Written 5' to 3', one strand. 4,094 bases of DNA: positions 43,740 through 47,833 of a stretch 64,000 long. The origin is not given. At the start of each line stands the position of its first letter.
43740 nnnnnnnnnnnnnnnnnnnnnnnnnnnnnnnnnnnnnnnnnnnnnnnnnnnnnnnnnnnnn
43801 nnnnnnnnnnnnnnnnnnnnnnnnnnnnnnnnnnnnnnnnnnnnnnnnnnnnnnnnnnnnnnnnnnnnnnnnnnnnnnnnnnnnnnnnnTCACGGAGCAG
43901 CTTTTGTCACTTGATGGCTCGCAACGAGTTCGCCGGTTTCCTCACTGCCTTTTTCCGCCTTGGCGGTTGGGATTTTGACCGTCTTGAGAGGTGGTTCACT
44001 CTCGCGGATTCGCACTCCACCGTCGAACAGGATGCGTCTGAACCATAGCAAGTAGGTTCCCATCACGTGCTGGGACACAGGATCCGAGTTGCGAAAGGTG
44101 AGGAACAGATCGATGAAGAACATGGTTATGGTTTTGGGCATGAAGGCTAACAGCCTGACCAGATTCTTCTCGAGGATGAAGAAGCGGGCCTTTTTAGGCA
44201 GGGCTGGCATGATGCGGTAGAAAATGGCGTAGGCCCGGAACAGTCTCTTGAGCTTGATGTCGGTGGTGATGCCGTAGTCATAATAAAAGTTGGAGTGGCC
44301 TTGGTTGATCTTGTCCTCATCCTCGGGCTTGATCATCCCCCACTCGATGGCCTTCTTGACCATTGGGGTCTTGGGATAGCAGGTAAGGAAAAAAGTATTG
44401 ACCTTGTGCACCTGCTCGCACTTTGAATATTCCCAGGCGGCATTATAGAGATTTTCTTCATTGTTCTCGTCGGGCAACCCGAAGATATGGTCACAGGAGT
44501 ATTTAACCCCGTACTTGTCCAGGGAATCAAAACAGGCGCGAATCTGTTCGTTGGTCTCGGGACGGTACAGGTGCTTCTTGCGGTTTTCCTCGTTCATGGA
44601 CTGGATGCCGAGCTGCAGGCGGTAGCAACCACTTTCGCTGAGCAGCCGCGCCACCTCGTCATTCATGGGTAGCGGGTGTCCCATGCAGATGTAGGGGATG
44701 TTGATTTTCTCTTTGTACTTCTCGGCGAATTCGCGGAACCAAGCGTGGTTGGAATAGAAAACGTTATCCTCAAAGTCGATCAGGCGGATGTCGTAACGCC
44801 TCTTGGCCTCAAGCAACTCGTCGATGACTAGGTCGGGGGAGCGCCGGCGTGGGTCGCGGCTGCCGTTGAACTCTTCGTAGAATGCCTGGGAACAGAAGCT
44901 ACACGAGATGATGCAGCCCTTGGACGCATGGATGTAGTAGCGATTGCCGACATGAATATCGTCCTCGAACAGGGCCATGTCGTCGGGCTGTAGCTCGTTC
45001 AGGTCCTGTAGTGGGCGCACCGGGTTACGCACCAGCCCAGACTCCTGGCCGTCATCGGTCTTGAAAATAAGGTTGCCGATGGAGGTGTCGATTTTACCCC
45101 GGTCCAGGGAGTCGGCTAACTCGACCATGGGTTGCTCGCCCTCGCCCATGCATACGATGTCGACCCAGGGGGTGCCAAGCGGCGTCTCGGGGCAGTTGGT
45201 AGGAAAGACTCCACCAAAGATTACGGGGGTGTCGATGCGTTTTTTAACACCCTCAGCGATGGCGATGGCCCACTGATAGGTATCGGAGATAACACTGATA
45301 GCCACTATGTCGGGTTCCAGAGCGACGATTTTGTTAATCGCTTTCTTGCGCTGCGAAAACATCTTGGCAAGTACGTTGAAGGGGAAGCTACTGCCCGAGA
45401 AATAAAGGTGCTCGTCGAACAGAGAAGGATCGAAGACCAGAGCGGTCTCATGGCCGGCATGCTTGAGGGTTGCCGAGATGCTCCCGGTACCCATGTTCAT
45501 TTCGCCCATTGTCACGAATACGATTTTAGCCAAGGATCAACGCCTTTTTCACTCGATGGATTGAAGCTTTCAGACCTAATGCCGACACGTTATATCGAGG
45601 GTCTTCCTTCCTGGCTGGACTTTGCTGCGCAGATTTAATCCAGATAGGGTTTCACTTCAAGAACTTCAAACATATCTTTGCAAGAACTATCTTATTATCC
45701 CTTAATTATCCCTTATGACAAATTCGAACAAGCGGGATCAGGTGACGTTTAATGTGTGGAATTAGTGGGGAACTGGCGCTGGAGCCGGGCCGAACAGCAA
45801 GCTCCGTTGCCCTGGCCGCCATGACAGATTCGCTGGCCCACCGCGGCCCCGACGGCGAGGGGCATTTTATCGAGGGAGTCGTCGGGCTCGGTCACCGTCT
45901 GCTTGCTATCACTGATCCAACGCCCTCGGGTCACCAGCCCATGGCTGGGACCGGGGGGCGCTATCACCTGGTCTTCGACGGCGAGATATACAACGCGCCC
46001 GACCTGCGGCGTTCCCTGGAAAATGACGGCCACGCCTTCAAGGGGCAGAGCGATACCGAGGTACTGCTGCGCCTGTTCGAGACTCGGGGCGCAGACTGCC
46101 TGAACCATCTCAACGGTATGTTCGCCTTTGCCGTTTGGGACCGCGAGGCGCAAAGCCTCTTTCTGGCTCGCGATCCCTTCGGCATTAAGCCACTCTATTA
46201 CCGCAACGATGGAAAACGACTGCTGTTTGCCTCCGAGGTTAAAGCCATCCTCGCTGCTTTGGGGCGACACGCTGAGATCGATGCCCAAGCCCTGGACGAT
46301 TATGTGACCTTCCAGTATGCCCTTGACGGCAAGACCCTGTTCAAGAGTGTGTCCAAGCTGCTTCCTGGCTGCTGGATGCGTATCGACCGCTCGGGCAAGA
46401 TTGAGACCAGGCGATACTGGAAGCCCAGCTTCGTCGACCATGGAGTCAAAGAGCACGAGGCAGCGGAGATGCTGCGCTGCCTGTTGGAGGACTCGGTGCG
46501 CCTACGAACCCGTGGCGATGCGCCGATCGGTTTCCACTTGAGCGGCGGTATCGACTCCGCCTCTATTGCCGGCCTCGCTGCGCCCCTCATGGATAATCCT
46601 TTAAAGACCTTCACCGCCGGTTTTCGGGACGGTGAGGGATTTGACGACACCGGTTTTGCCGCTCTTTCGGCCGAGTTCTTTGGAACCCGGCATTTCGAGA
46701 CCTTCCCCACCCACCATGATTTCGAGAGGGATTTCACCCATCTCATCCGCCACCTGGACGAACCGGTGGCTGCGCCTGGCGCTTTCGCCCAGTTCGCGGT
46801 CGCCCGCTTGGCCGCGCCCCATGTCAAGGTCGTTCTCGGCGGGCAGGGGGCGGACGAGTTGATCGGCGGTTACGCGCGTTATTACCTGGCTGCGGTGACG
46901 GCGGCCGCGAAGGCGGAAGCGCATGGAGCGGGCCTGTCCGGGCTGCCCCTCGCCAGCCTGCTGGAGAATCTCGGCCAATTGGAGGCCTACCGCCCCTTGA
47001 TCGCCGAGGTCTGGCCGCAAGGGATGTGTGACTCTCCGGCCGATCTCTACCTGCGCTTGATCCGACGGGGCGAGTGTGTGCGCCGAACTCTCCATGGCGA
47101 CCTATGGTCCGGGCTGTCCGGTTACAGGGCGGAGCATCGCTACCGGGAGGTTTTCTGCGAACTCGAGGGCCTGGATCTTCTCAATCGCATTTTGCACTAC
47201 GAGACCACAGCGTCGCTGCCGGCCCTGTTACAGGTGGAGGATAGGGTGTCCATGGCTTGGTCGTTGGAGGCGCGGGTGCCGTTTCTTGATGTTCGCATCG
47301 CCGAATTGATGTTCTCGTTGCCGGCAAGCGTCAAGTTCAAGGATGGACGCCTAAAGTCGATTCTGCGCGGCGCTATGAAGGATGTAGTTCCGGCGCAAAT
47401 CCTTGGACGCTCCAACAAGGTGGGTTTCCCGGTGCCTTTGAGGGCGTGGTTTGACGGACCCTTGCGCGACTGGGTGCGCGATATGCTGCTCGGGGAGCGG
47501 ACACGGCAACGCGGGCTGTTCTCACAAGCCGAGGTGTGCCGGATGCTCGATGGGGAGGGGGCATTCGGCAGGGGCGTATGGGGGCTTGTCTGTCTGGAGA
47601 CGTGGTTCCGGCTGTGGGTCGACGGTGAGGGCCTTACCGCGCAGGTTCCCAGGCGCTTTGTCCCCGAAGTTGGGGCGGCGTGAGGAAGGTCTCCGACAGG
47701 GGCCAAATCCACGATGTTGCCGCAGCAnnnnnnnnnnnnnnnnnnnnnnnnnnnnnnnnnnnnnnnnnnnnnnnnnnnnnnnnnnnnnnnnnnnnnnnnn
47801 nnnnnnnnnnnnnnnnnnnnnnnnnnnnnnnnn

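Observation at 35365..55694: Arn-like (aminoarabinose-type) lipid-linked amino-sugar transfer module embedded in the island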

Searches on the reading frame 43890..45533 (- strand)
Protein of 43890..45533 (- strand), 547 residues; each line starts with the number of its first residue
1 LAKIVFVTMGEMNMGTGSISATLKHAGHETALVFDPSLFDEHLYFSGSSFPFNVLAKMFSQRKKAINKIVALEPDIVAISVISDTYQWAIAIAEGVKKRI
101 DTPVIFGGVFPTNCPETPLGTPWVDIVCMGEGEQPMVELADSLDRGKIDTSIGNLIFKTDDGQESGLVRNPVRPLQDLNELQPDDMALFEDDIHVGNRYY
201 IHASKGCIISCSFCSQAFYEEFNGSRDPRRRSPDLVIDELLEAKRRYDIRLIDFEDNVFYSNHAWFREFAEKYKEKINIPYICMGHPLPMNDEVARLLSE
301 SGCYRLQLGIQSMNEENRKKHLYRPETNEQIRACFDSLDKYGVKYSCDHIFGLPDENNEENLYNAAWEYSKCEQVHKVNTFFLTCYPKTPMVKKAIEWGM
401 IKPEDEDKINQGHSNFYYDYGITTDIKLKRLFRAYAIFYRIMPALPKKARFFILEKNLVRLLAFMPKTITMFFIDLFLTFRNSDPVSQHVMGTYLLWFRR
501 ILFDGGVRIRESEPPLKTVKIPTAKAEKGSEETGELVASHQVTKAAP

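Call 4: search_protein_families(library=pfam, proteins=[window:43890-45533:-], max_evalue=0.01)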
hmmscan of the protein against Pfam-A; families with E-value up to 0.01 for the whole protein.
window:43890-45533:- (547 aa): 2 families
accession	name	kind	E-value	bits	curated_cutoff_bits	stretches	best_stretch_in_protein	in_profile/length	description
PF04055.27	Radical_SAM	-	9e-18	65.4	29.5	1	204-360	4-158/166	Radical SAM superfamily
PF02310.24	B12-binding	-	1.8e-12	47.6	32.1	1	57-139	35-120/121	B12 binding domain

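Call 93: search_protein_families(library=ncbifam, proteins=[window:43890-45533:-], max_evalue=0.001)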
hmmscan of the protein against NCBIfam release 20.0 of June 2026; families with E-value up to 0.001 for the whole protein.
window:43890-45533:- (547 aa): 23 families
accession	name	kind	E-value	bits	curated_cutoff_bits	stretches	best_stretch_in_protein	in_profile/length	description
TIGR04072.2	rSAM_ladder_B12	equivalog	2.1e-23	82.7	360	1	86-435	79-408/443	lipid biosynthesis B12-binding/radical SAM protein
TIGR02026.1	BchE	equivalog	4.2e-23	82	481.35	1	63-475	53-466/497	magnesium-protoporphyrin IX monomethyl ester anaerobic oxidative cyclase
TIGR03471.1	HpnJ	equivalog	1e-20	74.1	577.6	1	71-417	66-410/472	hopanoid biosynthesis associated radical SAM protein HpnJ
TIGR04013.1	B12_SAM_MJ_1487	hypoth_equivalog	4.8e-19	68.4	251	2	60-252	29-203/382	TIGR04013 family B12-binding domain/radical SAM domain-containing protein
NF038361.1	rSAM_Sden_1168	equivalog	1.7e-17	63.2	575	1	101-414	170-492/560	Sden_1168 family B12-binding radical SAM P-methyltransferase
TIGR04190.1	B12_SAM_Ta0216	equivalog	2.3e-17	62.8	500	1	52-361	57-384/554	TIGR04190 family B12-binding domain/radical SAM domain protein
TIGR03975.1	rSAM_ocin_1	subfamily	3.6e-17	62.1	281.85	1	64-319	119-379/606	RiPP maturation radical SAM C-methyltransferase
NF050148.1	rSAM_ApyD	equivalog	1.7e-16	59.8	750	1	14-360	26-355/645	RiPP biosynthesis radical SAM protein ApyD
TIGR04479.1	bcpD_PhpK_rSAM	subfamily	3.6e-15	55.3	600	1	129-360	177-398/504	PhpK family radical SAM P-methyltransferase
TIGR04014.1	B12_SAM_MJ_0865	equivalog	6.4e-13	48.3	360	1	68-245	33-203/434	methyl-coenzyme M reductase glutamine C-methyltransferase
TIGR04385.1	B12_rSAM_cofa1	equivalog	9.5e-10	38.3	450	1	101-317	99-311/438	B12 lower ligand biosynthesis radical SAM protein BzaD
TIGR04107.1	rSAM_HutW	equivalog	1.8e-08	33.6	400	1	291-406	140-252/419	heme anaerobic degradation radical SAM methyltransferase ChuW/HutW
TIGR04295.1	B12_rSAM_oligo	hypoth_equivalog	2.7e-08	32.9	400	1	108-321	108-312/422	TIGR04295 family B12-binding domain-containing radical SAM protein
NF033712.0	B12_rSAM_KedN5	subfamily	3.5e-08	32.1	700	1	71-214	60-211/624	KedN5 family methylcobalamin-dependent radical SAM C-methyltransferase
TIGR04367.1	HpnR_B12_rSAM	equivalog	1.5e-07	30.3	650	1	62-346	49-328/490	hopanoid C-3 methylase HpnR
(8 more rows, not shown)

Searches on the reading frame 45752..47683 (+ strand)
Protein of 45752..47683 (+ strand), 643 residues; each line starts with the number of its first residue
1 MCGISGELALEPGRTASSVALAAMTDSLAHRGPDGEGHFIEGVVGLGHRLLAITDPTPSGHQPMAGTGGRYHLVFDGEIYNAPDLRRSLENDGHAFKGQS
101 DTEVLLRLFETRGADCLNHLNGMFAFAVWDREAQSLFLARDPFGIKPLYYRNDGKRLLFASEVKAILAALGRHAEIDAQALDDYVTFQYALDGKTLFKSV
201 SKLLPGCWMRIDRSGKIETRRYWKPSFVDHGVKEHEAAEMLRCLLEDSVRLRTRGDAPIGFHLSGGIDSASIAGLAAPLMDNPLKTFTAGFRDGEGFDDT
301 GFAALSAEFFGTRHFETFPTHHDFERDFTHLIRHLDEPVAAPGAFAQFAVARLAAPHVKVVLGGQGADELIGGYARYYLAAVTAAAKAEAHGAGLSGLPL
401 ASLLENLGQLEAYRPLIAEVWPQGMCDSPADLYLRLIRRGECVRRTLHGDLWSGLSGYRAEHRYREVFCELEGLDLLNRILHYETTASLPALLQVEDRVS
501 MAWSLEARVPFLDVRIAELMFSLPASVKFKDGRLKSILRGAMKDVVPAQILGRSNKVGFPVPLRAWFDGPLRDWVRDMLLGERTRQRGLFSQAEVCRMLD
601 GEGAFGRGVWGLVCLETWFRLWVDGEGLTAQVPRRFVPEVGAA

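Call 4: search_protein_families(library=pfam, proteins=[window:45752-47683:+], max_evalue=0.01)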
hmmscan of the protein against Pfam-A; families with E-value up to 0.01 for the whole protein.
window:45752-47683:+ (643 aa): 4 families
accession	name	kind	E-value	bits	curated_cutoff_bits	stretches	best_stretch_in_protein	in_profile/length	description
PF00733.27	Asn_synthase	-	9e-87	292.4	21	1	241-620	2-354/354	Asparagine synthase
PF13537.11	GATase_7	-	2.8e-45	153.7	25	1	48-168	1-123/123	Glutamine amidotransferase domain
PF13522.11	GATase_6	-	1.7e-42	145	27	1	33-162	1-130/130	Glutamine amidotransferase domain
PF12481.13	DUF3700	-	0.00017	21.6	27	1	116-166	125-176/228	Aluminium induced protein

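Call 93: search_protein_families(library=ncbifam, proteins=[window:45752-47683:+], max_evalue=0.001)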
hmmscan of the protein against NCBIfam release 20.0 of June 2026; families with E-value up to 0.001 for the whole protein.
window:45752-47683:+ (643 aa): 9 families
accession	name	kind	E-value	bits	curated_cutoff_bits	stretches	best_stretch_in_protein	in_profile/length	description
TIGR01536.1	asn_synth_AEB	equivalog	1e-138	463.6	267.1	1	2-559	1-517/517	asparagine synthase (glutamine-hydrolyzing)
TIGR03108.1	eps_aminotran_1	hypoth_equivalog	5.4e-131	438.3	816.9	1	1-617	1-623/628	XrtA/PEP-CTERM system amidotransferase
TIGR03104.1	trio_amidotrans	equivalog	1.4e-120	403.3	570.1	2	1-381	1-387/589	N-acetylglutaminylglutamine amidotransferase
NF033535.1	lass_lactam_cya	exception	8.8e-82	275.7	525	2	1-372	1-377/668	lasso peptide isopeptide bond-forming cyclase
NF006949.0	PRK09431.1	equivalog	4.1e-80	269.9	499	3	1-169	1-168/554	asparagine synthase B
NF033561.1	macrolact_Ik_Al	subfamily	4.3e-25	88.3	300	2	125-373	82-333/561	albusnodin/ikarugamycin family macrolactam cyclase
TIGR01134.1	purF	equivalog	3.5e-11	43.1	350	1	59-167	82-200/432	amidophosphoribosyltransferase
NF001484.0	PRK00331.1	subfamily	5.6e-09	34.9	381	1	40-177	63-209/601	isomerizing glutamine--fructose-6-phosphate transaminase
TIGR01135.1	glmS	equivalog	1.4e-07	30.4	418.05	1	41-174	63-205/607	glutamine--fructose-6-phosphate transaminase (isomerizing)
